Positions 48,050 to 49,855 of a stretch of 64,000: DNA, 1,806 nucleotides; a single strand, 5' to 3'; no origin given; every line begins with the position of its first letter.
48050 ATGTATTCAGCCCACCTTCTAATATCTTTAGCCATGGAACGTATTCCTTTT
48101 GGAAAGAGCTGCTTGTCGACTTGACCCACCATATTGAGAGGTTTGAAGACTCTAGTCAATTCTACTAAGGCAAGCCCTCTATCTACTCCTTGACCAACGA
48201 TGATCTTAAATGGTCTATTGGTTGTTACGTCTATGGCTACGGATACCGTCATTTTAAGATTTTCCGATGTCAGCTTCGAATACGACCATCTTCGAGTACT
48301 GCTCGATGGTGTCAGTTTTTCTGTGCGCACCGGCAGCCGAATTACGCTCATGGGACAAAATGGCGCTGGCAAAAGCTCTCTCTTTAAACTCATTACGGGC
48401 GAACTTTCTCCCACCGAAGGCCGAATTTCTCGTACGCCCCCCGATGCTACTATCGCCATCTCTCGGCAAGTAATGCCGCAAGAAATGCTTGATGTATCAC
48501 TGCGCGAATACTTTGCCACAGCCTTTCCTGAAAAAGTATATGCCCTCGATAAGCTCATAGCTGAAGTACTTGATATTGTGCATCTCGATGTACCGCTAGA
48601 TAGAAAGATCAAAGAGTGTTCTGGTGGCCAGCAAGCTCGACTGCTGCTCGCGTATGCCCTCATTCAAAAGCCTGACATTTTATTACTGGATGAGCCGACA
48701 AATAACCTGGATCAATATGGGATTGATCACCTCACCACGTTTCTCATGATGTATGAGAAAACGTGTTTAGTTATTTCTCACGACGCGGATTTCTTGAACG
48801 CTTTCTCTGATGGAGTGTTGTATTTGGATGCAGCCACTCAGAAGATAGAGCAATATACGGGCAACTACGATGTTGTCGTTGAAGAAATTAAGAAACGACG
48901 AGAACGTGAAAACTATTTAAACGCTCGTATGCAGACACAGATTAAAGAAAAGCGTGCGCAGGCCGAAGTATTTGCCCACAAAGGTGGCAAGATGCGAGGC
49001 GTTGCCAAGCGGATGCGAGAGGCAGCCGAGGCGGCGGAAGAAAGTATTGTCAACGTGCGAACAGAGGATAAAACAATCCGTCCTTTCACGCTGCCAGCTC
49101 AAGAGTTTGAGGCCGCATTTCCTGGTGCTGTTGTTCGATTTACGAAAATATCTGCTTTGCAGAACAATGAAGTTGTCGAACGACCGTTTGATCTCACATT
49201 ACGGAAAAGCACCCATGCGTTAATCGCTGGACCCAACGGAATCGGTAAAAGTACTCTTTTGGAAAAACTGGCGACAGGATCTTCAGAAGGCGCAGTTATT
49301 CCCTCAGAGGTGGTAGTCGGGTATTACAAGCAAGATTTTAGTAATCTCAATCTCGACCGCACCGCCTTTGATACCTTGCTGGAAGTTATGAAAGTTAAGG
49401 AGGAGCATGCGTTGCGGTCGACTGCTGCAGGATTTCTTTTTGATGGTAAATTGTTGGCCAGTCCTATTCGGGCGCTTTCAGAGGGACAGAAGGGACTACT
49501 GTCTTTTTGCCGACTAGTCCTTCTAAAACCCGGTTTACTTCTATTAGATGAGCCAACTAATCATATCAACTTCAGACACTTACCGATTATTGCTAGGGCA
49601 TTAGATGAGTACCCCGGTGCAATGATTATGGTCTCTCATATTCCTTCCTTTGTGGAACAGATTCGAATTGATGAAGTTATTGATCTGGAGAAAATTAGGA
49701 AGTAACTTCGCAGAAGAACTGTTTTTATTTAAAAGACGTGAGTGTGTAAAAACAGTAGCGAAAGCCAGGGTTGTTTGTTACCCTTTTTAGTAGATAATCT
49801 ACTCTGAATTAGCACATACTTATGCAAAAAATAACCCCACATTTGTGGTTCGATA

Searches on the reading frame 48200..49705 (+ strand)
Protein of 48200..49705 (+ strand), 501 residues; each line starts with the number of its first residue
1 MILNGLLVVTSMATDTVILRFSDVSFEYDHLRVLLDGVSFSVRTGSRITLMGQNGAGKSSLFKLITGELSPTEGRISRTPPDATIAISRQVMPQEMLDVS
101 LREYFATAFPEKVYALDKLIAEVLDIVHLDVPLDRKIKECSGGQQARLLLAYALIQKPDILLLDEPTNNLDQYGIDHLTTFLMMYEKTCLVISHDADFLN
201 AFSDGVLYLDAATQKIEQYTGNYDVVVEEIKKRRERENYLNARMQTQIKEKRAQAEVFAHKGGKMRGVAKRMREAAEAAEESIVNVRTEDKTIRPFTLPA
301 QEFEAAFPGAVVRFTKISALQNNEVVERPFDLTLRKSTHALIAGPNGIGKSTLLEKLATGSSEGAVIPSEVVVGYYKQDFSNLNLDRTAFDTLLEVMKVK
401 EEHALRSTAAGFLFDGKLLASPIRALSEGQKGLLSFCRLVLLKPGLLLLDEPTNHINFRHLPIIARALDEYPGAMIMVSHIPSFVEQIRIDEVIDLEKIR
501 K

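Call 39: search_protein_families(library=pfam, proteins=[window:48200-49705:+], max_evalue=0.00001)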
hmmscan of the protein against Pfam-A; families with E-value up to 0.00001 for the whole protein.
window:48200-49705:+ (501 aa): 8 families
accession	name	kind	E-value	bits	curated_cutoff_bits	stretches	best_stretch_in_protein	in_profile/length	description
PF00005.33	ABC_tran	-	1e-43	149.7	25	2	35-168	1-137/137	ABC transporter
PF13304.12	AAA_21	-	4.5e-15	56.9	27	0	402-485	214-303/304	AAA domain, putative AbiEii toxin, Type IV TA system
PF02463.25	SMC_N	-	2.8e-08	33.9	40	0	136-202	133-205/220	RecF/RecN/SMC N terminal domain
PF03193.22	RsgA_GTPase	-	2.2e-07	31.3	30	0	46-78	107-139/174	RsgA GTPase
PF13555.12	AAA_29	-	4.4e-07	30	27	0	334-354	19-39/61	P-loop containing region of AAA domain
PF13191.12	AAA_16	-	9.2e-07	29.9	32.6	0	338-366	25-55/167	AAA ATPase domain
PF13401.12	AAA_22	-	3.4e-06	27.8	27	0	338-396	6-60/130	AAA domain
PF13476.12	AAA_23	-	4.6e-06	27.8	27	0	340-357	22-39/201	AAA domain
